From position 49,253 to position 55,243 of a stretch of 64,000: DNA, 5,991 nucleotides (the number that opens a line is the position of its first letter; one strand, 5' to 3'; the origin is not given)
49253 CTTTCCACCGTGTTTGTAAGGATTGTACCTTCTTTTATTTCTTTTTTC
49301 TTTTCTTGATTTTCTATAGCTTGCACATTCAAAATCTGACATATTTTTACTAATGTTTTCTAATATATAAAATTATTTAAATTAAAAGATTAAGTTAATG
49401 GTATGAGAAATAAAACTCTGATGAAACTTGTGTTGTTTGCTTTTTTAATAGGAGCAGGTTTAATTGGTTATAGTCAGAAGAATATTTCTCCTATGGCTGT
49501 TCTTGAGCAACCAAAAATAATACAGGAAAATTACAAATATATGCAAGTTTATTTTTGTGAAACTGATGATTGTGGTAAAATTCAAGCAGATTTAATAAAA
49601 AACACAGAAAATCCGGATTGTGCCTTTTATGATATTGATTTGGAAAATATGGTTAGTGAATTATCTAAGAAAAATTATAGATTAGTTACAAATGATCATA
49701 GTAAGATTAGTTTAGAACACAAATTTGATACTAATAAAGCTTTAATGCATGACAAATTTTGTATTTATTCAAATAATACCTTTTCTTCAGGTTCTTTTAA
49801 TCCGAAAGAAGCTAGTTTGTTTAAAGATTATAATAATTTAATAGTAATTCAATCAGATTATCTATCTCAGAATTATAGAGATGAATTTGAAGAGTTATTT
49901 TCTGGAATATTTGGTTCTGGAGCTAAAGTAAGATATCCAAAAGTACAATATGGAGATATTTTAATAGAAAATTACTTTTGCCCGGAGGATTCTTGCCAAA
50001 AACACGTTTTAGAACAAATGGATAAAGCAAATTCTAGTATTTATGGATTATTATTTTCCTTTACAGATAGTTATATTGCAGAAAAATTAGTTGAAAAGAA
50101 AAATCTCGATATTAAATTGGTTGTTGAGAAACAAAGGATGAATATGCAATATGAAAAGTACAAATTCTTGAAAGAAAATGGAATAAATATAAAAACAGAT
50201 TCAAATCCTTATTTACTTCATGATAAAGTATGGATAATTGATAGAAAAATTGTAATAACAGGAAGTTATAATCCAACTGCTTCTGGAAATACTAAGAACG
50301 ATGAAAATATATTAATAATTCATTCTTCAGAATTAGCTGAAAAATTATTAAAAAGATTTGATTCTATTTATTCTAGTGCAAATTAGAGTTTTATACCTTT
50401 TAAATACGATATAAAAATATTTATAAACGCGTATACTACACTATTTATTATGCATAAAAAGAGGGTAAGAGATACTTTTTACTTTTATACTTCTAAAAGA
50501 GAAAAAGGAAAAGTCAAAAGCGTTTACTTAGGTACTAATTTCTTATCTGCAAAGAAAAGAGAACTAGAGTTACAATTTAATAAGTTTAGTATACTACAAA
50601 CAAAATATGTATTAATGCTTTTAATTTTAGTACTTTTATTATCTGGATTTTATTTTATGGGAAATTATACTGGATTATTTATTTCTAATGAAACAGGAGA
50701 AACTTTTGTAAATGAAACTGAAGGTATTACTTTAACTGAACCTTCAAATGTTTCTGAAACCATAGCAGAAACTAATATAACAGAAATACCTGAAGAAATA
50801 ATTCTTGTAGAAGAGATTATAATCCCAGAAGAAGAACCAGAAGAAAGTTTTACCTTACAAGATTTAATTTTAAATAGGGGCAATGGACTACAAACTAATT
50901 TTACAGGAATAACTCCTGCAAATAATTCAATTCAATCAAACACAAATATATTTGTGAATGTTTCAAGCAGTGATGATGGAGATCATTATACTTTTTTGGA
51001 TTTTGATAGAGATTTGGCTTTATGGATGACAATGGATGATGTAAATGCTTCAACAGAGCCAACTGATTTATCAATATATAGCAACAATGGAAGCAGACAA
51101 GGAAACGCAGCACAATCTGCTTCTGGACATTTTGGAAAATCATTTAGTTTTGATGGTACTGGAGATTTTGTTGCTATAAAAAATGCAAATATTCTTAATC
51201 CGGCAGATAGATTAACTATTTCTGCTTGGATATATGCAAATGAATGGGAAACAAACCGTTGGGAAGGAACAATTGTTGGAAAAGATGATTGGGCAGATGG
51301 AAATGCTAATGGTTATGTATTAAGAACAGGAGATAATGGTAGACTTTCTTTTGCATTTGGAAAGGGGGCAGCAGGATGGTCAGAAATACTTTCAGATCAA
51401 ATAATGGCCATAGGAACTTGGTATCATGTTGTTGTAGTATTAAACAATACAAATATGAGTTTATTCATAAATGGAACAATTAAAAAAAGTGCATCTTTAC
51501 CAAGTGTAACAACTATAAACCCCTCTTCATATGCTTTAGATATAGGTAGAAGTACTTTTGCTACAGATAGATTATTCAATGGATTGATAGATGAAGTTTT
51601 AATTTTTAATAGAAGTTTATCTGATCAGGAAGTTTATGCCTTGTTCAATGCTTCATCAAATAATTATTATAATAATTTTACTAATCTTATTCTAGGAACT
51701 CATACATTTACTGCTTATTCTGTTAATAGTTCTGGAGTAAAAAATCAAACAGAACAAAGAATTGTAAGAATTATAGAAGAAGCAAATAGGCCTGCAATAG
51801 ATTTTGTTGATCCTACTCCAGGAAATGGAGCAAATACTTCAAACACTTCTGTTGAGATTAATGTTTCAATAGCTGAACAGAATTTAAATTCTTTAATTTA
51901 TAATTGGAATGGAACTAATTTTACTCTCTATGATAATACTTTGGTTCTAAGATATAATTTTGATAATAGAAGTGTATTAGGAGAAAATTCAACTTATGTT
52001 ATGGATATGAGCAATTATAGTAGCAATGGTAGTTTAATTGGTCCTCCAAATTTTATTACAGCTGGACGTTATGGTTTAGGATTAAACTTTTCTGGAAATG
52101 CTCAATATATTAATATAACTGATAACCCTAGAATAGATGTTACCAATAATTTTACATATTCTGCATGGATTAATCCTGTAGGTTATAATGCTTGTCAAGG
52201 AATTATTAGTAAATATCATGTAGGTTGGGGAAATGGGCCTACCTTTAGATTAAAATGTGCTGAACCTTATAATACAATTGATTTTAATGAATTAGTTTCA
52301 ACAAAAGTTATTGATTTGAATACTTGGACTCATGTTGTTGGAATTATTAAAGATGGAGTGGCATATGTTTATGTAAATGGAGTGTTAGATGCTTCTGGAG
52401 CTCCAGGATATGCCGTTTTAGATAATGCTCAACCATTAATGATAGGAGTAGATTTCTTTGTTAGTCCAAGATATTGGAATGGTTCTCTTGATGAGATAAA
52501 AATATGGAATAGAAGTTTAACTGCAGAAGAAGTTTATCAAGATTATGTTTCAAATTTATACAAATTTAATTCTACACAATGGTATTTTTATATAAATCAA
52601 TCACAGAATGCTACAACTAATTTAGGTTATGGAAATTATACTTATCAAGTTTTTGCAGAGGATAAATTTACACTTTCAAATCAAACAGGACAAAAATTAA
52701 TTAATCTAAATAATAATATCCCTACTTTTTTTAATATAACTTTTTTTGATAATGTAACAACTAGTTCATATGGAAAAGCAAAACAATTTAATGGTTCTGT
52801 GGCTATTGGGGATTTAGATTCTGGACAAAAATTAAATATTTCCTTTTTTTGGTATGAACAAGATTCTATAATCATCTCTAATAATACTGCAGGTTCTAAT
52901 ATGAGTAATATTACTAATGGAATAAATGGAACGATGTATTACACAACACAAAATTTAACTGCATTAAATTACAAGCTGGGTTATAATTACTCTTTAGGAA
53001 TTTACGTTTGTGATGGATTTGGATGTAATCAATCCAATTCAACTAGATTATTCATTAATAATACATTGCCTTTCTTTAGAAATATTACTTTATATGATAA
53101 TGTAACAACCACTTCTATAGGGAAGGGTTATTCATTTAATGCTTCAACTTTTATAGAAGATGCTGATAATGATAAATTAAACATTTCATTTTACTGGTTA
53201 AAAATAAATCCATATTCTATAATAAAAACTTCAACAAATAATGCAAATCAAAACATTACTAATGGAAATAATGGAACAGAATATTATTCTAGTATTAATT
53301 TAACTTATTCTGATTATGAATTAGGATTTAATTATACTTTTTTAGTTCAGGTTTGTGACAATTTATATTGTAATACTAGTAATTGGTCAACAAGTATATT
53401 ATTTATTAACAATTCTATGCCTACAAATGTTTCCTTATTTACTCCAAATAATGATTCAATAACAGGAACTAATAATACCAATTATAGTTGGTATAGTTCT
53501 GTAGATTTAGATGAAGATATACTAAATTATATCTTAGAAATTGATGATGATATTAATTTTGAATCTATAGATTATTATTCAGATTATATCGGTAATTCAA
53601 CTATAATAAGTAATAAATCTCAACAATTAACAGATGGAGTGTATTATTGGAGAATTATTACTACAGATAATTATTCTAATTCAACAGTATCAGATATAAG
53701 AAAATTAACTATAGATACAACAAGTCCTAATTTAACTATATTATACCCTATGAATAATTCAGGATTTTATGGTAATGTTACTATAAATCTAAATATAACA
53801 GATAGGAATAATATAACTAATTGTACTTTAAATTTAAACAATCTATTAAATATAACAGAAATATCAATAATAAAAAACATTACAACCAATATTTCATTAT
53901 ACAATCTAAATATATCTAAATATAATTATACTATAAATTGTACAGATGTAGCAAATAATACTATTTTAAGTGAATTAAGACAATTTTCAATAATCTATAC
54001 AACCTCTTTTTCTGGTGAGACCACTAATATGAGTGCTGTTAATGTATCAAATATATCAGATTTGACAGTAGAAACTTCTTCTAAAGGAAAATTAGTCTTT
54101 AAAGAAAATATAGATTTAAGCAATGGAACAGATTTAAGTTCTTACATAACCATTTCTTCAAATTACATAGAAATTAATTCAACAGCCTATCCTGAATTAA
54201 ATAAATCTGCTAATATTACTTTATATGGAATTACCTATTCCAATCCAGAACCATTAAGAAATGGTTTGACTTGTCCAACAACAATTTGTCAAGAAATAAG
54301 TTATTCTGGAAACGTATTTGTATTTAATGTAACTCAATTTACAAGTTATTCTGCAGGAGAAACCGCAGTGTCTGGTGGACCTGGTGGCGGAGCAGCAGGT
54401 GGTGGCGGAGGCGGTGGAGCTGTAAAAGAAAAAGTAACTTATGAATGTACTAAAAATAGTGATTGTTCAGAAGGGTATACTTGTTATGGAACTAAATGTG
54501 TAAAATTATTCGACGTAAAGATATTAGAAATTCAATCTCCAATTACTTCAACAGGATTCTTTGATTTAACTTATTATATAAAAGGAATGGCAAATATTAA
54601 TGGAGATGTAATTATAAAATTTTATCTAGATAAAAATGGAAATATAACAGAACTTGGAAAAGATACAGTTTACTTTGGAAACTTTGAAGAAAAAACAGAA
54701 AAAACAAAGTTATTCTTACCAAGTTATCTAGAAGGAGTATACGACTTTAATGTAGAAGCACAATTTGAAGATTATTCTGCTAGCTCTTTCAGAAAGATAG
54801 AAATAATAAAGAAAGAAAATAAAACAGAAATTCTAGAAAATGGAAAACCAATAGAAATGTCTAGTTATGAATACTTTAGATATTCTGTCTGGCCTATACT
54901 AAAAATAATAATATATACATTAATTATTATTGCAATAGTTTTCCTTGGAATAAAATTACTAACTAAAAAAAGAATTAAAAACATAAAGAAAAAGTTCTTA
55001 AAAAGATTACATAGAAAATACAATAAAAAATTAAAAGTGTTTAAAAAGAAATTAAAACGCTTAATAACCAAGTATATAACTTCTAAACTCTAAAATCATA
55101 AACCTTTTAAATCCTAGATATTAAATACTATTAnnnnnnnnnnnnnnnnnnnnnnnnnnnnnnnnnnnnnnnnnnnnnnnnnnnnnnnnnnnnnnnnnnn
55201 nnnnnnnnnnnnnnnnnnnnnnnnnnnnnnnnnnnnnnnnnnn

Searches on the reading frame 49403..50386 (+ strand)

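Call 24: search_protein_families(library=pfam, max_evalue=0.001, proteins=[window:49403-50386:+])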
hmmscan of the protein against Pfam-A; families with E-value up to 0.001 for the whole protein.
window:49403-50386:+ (327 aa): 1 family
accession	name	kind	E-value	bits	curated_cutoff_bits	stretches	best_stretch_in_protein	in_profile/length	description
PF13091.12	PLDc_2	-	9.9e-32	110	27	2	203-322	2-131/132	PLD-like domain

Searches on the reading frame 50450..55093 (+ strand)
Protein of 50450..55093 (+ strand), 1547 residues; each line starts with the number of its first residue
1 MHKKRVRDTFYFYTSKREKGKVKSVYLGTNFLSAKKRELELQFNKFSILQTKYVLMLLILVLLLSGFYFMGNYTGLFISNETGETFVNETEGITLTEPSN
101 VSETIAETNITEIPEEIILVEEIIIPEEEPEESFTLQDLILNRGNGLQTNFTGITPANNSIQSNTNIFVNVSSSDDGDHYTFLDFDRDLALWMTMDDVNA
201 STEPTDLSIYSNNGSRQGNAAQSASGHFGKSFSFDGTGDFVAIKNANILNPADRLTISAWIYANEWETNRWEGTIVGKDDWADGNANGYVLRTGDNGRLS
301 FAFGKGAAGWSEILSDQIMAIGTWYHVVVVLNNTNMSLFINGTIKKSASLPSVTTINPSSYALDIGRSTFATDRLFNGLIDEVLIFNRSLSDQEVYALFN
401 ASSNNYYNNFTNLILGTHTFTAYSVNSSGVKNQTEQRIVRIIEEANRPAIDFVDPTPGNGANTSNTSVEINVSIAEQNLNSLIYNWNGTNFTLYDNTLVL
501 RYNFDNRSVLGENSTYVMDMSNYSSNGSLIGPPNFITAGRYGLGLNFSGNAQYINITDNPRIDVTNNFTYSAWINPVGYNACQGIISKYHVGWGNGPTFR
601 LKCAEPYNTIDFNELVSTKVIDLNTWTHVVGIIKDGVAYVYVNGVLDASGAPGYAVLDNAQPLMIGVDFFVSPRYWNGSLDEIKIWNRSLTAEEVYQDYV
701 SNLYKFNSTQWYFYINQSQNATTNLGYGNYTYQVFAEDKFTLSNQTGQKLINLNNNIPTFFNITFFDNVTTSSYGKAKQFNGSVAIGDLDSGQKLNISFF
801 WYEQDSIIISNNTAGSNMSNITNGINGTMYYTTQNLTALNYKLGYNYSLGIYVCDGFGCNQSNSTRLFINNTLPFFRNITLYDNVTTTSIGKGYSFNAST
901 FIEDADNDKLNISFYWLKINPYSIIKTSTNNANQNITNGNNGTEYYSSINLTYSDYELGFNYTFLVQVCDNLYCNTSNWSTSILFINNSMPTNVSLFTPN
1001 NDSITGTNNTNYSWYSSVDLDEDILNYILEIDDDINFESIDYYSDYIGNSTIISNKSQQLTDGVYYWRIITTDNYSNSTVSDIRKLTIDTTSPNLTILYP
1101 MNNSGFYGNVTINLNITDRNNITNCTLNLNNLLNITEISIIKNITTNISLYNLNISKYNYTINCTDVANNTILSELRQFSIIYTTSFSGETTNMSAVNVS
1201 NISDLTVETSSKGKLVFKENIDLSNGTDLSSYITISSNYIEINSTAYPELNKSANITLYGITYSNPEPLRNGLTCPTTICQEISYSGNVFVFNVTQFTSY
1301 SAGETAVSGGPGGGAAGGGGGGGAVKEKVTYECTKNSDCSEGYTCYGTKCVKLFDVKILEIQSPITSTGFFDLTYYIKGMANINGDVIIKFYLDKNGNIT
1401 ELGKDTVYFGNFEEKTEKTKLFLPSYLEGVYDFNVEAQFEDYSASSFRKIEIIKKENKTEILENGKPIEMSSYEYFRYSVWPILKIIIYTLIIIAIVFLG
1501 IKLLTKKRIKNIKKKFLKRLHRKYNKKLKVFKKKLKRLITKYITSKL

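Call 24: search_protein_families(library=pfam, max_evalue=0.001, proteins=[window:50450-55093:+])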
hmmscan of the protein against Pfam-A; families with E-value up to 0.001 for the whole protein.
window:50450-55093:+ (1547 aa): 1 family
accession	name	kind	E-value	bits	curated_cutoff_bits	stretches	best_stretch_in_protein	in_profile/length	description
PF13385.13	Laminin_G_3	-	8e-53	179.1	27.6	2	235-395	1-150/151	Concanavalin A-like lectin/glucanases superfamily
